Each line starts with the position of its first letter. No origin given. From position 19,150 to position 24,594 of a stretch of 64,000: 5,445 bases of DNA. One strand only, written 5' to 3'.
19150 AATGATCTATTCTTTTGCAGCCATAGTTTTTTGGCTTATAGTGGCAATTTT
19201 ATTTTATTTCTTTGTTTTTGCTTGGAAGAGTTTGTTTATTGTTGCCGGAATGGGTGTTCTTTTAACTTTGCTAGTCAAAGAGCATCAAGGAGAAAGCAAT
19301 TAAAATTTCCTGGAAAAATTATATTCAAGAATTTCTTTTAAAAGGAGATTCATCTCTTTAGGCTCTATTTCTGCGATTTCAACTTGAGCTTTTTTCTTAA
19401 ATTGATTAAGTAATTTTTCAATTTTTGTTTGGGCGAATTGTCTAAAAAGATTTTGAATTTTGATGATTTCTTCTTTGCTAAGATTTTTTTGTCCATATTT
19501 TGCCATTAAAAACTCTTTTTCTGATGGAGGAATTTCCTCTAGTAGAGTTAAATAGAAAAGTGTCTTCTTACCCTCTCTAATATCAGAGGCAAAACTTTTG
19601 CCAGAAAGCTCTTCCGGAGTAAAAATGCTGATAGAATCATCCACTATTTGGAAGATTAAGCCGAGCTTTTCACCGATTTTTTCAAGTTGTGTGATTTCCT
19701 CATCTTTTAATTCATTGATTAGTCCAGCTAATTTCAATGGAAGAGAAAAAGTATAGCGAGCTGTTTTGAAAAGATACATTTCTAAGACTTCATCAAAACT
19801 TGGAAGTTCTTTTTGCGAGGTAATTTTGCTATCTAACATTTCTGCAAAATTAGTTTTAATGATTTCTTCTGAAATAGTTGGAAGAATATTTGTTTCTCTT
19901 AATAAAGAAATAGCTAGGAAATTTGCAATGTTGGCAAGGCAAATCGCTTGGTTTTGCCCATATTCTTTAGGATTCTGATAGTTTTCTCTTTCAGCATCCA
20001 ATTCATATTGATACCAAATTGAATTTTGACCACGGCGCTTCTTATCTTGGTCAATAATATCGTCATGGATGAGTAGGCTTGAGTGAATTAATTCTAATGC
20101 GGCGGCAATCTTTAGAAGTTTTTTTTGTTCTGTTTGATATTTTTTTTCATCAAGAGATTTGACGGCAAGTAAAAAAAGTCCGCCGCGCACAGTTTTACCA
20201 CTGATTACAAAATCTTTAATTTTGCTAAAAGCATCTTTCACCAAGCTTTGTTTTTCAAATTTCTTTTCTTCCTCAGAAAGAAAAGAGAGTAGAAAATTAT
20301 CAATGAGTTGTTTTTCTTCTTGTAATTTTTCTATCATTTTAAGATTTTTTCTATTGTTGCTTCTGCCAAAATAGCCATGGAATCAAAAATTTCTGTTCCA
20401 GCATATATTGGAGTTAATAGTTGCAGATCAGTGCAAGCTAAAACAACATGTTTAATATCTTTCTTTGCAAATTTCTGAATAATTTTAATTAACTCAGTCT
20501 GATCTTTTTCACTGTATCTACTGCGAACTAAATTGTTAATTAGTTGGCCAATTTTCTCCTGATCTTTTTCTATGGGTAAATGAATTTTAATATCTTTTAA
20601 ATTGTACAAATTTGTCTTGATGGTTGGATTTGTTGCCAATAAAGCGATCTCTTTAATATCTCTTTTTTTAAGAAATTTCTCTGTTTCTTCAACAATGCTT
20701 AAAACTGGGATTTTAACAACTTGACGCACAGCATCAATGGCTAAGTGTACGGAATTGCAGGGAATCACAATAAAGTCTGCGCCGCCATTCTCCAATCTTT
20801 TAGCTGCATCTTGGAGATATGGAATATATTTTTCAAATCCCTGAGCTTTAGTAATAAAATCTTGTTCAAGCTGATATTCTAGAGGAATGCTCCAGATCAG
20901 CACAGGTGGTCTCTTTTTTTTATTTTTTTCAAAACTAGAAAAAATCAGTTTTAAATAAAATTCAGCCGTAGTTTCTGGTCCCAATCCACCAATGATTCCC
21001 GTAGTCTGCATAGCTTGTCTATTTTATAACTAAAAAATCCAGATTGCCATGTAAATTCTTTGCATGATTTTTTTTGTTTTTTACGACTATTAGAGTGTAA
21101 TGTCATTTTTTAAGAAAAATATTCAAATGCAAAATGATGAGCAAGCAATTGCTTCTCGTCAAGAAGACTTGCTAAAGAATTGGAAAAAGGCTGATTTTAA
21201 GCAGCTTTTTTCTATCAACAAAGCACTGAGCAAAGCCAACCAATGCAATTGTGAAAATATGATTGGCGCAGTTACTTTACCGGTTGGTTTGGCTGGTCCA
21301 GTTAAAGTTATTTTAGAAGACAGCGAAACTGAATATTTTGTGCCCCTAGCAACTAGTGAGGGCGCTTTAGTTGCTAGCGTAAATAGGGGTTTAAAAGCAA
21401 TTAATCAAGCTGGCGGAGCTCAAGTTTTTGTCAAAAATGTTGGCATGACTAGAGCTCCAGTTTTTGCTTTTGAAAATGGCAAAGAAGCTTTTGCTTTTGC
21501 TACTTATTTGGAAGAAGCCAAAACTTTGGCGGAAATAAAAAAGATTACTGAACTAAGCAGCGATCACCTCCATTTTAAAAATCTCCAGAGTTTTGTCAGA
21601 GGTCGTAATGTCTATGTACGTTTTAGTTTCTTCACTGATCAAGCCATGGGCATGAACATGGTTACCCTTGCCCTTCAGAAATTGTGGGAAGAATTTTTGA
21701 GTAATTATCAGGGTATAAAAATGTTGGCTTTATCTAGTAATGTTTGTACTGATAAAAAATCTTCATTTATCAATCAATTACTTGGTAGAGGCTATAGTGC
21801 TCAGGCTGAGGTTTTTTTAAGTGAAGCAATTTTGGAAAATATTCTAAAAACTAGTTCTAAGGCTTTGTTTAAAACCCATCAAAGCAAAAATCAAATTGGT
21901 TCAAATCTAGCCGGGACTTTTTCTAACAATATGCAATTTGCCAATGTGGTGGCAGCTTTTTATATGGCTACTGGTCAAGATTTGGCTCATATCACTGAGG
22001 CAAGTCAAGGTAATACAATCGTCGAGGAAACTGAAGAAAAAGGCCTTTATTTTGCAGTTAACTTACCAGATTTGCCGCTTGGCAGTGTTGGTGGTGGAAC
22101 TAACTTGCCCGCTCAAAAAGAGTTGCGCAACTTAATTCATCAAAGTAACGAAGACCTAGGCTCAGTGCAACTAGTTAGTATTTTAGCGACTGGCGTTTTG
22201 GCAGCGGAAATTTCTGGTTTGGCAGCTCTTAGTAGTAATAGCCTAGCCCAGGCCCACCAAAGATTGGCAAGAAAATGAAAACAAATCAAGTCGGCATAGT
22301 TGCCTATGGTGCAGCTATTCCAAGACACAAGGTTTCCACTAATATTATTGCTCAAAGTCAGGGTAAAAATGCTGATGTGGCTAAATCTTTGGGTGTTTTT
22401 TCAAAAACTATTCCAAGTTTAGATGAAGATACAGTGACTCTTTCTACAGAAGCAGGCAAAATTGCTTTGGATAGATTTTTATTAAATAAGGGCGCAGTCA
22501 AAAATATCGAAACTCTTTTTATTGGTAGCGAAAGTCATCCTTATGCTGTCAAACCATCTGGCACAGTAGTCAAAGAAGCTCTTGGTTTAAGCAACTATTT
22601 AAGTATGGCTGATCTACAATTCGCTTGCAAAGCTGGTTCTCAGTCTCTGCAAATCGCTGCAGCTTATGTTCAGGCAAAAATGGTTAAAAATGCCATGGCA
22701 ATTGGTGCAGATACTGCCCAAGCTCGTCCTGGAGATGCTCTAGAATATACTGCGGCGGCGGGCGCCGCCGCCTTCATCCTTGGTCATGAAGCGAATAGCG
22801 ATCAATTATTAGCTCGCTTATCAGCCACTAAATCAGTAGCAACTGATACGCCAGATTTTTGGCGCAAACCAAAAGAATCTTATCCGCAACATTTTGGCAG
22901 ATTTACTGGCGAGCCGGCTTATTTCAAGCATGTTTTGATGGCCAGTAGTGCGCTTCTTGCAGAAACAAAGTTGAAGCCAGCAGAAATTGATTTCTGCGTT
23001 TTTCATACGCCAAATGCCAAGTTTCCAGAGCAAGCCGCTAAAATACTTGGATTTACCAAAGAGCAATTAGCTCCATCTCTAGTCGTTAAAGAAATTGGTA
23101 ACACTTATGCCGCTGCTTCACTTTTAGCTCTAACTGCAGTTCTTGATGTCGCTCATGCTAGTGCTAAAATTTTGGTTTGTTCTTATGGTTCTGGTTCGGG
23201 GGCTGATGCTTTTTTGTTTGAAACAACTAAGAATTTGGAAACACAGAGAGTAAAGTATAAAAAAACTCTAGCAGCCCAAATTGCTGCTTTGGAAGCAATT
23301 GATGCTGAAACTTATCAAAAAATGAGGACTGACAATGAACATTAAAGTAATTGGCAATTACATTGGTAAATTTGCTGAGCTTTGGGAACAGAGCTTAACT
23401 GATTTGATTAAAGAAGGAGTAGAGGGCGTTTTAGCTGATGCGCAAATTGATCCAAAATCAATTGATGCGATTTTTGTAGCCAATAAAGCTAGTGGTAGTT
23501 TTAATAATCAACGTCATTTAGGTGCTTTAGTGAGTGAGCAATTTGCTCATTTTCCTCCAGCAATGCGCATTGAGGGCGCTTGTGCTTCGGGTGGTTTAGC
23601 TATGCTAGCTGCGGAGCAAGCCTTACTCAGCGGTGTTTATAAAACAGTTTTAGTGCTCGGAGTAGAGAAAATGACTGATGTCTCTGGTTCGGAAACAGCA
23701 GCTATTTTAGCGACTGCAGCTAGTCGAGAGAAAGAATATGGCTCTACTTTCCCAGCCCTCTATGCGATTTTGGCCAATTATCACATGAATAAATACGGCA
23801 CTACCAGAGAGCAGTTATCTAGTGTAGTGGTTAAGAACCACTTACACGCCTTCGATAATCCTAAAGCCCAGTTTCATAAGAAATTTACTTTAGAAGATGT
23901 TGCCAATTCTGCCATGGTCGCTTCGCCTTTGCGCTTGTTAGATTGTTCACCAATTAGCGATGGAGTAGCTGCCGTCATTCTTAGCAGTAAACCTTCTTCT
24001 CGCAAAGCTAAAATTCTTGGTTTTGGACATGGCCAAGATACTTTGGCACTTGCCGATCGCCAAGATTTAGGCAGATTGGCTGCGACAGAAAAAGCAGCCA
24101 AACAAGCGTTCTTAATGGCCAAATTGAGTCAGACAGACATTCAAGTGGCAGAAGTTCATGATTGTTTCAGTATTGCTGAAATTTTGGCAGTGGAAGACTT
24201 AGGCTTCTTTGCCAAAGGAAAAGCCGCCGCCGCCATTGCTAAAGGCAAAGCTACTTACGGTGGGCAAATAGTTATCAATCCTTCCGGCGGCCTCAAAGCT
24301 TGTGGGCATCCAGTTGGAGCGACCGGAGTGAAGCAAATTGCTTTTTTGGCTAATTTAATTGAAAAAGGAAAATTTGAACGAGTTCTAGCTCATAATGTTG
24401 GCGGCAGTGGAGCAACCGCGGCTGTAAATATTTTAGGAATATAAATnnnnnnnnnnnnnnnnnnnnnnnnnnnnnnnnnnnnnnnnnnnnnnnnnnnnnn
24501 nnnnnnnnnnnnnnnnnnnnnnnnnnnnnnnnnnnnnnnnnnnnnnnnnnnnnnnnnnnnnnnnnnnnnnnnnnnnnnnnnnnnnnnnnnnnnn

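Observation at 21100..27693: Complete archaeal-style mevalonate pathway in a bacterium, with two mevalonate-kinase-like paralogues and no canonical phosphomevalonate kinase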

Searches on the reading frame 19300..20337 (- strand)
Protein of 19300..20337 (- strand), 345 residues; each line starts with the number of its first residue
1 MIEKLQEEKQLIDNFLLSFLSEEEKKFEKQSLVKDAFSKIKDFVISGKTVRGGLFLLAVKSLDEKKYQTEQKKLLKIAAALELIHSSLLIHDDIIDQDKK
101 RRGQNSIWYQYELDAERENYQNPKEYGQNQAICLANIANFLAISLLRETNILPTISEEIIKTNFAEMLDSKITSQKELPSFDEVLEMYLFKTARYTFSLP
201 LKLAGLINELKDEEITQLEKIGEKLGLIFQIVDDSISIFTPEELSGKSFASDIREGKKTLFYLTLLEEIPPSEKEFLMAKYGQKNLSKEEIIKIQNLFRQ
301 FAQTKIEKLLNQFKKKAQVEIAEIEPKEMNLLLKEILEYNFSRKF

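Call 3: search_protein_families(library=pfam, proteins=[window:19300-20337:-], max_evalue=0.01)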
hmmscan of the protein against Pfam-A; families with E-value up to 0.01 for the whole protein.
window:19300-20337:- (345 aa): 1 family
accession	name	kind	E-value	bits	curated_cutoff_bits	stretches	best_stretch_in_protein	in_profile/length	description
PF00348.22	polyprenyl_synt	-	9.9e-50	169.5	27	1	44-294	12-247/251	Polyprenyl synthetase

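Call 4: search_protein_families(library=ncbifam, proteins=[window:19300-20337:-], max_evalue=0.01)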
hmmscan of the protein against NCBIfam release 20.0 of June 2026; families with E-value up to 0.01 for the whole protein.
window:19300-20337:- (345 aa): 16 families
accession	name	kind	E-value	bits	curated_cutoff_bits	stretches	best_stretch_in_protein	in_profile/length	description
NF041169.1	f2_encap_cargo4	exception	2.6e-38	132.1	450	1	46-328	49-316/334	family 2 encapsulin nanocompartment cargo protein polyprenyl transferase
NF041003.1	GGPP_syn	equivalog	1e-32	113.6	500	1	66-340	54-321/326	geranylgeranyl diphosphate synthase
NF040698.1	IdsA_Meth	equivalog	2e-29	102.9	468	1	45-344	40-327/328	short chain isoprenyl diphosphate synthase IdsA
NF042416.1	GFPPS_Mycobact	equivalog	2e-26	92.8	600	1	36-297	30-300/350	bifunctional (2E,6E)-farnesyl/geranyl diphosphate synthase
NF045628.1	HxpDPsynlarge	equivalog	6.3e-25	87.8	500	1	45-343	33-309/311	hexaprenyl-diphosphate synthase large subunit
TIGR02749.1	prenyl_cyano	equivalog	8.2e-24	84.2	383.2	1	43-343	40-320/322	solanesyl diphosphate synthase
NF045549.1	GGPPsyn_IdsB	equivalog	7e-22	77.9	475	1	45-296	63-299/346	geranylgeranyl diphosphate synthase IdsB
NF045485.1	FPPsyn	subfamily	3.7e-21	75.5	275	2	178-268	161-250/288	farnesyl diphosphate synthase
TIGR02748.1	GerC3_HepT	equivalog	1.4e-19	70.3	456.55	1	43-345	39-319/319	heptaprenyl diphosphate synthase component II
NF040789.2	gerfarn_diphsyn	equivalog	2.6e-17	63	560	1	68-318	78-322/345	geranylfarnesyl diphosphate synthase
NF042417.1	NPPPS_Mycobact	equivalog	7.9e-17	61.3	600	1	69-343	74-333/335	nonaprenyl/(2E,6E)-farnesyl/geranylgeranyl diphosphat synthase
NF040936.1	hexpp_archaea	equivalog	2.3e-16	60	400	1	3-302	5-257/275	hexaprenyl pyrophosphate synthase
NF008140.0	PRK10888.1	equivalog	7.9e-15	55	412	1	43-275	38-253/323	octaprenyl diphosphate synthase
NF045685.1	GGPPSynCrtE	equivalog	5.8e-12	45.2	460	2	205-268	192-255/293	geranylgeranyl diphosphate synthase CrtE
NF007877.0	PRK10581.1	equivalog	1.5e-08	34.2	321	1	4-108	6-102/299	(2E,6E)-farnesyl diphosphate synthase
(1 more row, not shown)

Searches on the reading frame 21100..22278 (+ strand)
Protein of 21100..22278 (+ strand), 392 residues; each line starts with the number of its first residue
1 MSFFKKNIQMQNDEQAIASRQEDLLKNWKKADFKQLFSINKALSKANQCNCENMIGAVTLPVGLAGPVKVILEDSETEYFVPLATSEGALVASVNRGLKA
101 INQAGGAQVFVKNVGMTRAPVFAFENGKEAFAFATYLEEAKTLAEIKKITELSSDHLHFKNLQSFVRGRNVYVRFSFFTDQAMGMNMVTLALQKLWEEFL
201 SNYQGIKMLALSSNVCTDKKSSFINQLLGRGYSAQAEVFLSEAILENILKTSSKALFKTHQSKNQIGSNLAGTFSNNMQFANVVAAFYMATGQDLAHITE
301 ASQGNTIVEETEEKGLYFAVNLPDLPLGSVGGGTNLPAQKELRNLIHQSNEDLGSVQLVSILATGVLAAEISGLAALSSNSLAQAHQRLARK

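Call 3: search_protein_families(library=pfam, proteins=[window:21100-22278:+], max_evalue=0.01)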
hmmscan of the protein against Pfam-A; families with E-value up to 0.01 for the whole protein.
window:21100-22278:+ (392 aa): 1 family
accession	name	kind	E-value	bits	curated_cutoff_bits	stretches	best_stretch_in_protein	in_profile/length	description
PF00368.23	HMG-CoA_red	-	1.9e-102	343.5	27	1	21-391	5-368/368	Hydroxymethylglutaryl-coenzyme A reductase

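Call 4: search_protein_families(library=ncbifam, proteins=[window:21100-22278:+], max_evalue=0.01)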
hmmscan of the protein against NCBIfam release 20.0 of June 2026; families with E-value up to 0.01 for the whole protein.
window:21100-22278:+ (392 aa): 3 families
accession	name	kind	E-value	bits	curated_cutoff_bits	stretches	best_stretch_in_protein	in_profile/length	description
TIGR00533.1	HMG_CoA_R_NADP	equivalog_domain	3.6e-100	335.8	441.8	1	13-391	26-402/402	hydroxymethylglutaryl-CoA reductase (NADPH)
TIGR00920.1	2A060605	subfamily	4.8e-84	283.1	778.35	1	10-391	483-869/887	hydroxymethylglutaryl-CoA reductase (NADPH)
TIGR00532.1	HMG_CoA_R_NAD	equivalog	2.3e-08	33.7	259.95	1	30-389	47-393/395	hydroxymethylglutaryl-CoA reductase, degradative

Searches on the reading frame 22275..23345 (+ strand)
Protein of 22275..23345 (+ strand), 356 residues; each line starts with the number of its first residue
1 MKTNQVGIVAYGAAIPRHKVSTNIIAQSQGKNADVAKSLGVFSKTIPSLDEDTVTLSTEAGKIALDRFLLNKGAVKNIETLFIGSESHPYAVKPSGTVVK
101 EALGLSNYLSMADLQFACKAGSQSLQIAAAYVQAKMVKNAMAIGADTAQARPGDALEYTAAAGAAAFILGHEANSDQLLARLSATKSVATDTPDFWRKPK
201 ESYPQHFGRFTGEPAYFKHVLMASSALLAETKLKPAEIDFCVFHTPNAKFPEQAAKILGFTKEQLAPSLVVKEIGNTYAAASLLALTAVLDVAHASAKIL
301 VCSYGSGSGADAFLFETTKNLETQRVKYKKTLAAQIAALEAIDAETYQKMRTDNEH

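Call 3: search_protein_families(library=pfam, proteins=[window:22275-23345:+], max_evalue=0.01)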
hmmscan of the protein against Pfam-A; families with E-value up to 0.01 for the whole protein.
window:22275-23345:+ (356 aa): 3 families
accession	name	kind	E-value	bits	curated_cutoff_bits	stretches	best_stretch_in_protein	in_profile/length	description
PF08541.16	ACP_syn_III_C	-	1.7e-10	41.4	26.6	1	228-315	1-88/90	3-Oxoacyl-[acyl-carrier-protein (ACP)] synthase III C terminal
PF08540.16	HMG_CoA_synt_C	-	6e-06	26.5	25.1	1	260-326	139-210/280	Hydroxymethylglutaryl-coenzyme A synthase C terminal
PF08545.16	ACP_syn_III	-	7.8e-05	22.9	24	1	113-176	2-68/80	3-Oxoacyl-[acyl-carrier-protein (ACP)] synthase III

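Call 4: search_protein_families(library=ncbifam, proteins=[window:22275-23345:+], max_evalue=0.01)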
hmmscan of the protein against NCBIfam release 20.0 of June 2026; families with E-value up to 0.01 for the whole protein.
window:22275-23345:+ (356 aa): 15 families
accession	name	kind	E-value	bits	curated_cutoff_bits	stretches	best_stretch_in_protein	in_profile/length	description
NF003274.0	PRK04262.1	equivalog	2.1e-123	411.8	244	1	5-352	2-342/347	hydroxymethylglutaryl-CoA synthase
TIGR00748.1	HMG_CoA_syn_Arc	equivalog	3.6e-111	371.7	353.35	1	6-352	2-341/345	hydroxymethylglutaryl-CoA synthase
TIGR01835.1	HMG-CoA-S_prok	equivalog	3.1e-31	108.5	360.35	1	6-351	1-349/382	hydroxymethylglutaryl-CoA synthase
NF006829.0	PRK09352.1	subfamily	4.2e-21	75.2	249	1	4-308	3-312/322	beta-ketoacyl-ACP synthase 3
TIGR00747.1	fabH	subfamily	7.1e-20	71.3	292.1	1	6-308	3-313/322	beta-ketoacyl-ACP synthase III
NF041302.1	HMG_CoAsyn_Halo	equivalog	8.5e-19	67.8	800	1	25-260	24-259/443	hydroxymethylglutaryl-CoA synthase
NF005308.0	PRK06840.1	equivalog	3.4e-13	49.3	315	1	3-183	2-186/339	3-oxoacyl-ACP synthase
NF004623.0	PRK05963.1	equivalog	9.9e-10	38.2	437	2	4-155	4-151/328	beta-ketoacyl-ACP synthase III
NF005703.0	PRK07515.1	equivalog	1.6e-07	30.5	304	1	225-312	279-367/373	beta-ketoacyl-ACP synthase III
NF005541.0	PRK07204.1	equivalog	2.9e-07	30.2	402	1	5-190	4-190/329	beta-ketoacyl-ACP synthase III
TIGR01833.1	HMG-CoA-S_euk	equivalog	8.3e-07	28.4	286.2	1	262-343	316-407/457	hydroxymethylglutaryl-CoA synthase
NF006720.0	PRK09258.1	equivalog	1.1e-05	24.9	285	1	50-150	58-155/338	3-oxoacyl-ACP synthase III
NF005293.2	PRK06816.1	subfamily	0.00069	18.8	450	1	58-149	63-153/378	StlD/DarB family beta-ketosynthase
NF004715.0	PRK06059.1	equivalog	0.0014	17.7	424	1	95-148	63-115/399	lipid-transfer protein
NF004720.0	PRK06064.1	subfamily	0.0015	17.4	420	1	55-165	24-133/389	thiolase domain-containing protein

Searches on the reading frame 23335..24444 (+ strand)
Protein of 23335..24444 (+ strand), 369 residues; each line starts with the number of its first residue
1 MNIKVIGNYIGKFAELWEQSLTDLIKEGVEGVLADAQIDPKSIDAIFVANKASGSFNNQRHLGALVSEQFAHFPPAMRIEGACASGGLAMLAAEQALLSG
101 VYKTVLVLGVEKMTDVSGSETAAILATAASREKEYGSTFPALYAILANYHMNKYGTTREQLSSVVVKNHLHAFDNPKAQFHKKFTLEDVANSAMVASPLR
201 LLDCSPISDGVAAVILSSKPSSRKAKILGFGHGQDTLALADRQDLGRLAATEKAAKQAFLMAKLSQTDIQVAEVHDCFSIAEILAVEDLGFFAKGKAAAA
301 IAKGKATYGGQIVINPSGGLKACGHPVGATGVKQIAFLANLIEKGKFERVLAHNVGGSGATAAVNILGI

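Call 3: search_protein_families(library=pfam, proteins=[window:23335-24444:+], max_evalue=0.01)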
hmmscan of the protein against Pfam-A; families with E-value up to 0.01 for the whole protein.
window:23335-24444:+ (369 aa): 5 families
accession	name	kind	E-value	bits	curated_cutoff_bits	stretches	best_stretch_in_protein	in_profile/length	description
PF22691.2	Thiolase_C_1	-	4.9e-29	101.4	28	1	231-368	1-143/144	Thiolase C-terminal domain-like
PF00108.29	Thiolase_N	-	5.9e-25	88.6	26.4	1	16-218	18-258/260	Thiolase, N-terminal domain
PF02803.24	Thiolase_C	-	7.7e-09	35.7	27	1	252-364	25-119/123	Thiolase, C-terminal domain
PF08545.16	ACP_syn_III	-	2.3e-06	27.8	24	1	79-124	3-51/80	3-Oxoacyl-[acyl-carrier-protein (ACP)] synthase III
PF00109.32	ketoacyl-synt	-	0.00015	21.9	20.8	1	59-119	150-210/252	Beta-ketoacyl synthase, N-terminal domain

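Call 4: search_protein_families(library=ncbifam, proteins=[window:23335-24444:+], max_evalue=0.01)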
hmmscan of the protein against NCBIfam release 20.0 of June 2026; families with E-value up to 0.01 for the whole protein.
window:23335-24444:+ (369 aa): 52 families (the best 25 are shown)
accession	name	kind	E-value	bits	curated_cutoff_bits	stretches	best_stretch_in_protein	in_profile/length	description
NF004720.0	PRK06064.1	subfamily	5.7e-125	417.1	420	1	2-368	3-386/389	thiolase domain-containing protein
NF053570.1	AcCoTHIOL_METTL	equivalog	1.4e-113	379.6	600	1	3-368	4-382/385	acetyl-CoA acetyltransferase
NF009228.0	PRK12578.1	subfamily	2e-81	273.6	485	1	2-367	4-385/387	thiolase domain-containing protein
NF005704.0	PRK07516.1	subfamily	2e-80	270.7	412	1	2-340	3-351/389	thiolase domain-containing protein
NF004936.0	PRK06289.1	equivalog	3.6e-70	236.8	375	1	3-368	5-402/405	acetyl-CoA acetyltransferase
NF004810.0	PRK06157.1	equivalog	1.5e-66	225.2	403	1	3-368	9-396/400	acetyl-CoA acetyltransferase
NF006102.0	PRK08256.1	subfamily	5.1e-61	206.9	436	1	6-360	8-384/394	lipid-transfer protein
NF004982.0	PRK06365.1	equivalog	2.9e-59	201.2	695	2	18-244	34-267/430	thiolase domain-containing protein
NF004715.0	PRK06059.1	equivalog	8.1e-50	169.9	424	2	17-225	19-229/399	lipid-transfer protein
NF053628.1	BnzsclthlBbsBGT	equivalog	4.4e-48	164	750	1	37-337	40-342/389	benzoylsuccinyl-CoA thiolase subunit BbsB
NF004811.0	PRK06158.1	subfamily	8.9e-45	153.3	421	1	20-328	27-332/384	acetyl-CoA acetyltransferase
NF006010.0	PRK08142.1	subfamily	1.1e-42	146.3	462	1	5-335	9-342/388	thiolase domain-containing protein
NF006180.0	PRK08313.1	subfamily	3.6e-41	141.3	514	1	6-342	9-350/389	thiolase domain-containing protein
NF004721.0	PRK06065.1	equivalog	2.4e-37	128.7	455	1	3-336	12-352/393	thiolase domain-containing protein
NF005892.0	PRK07855.1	subfamily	3.1e-36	125.1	469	1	11-321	16-340/390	lipid-transfer protein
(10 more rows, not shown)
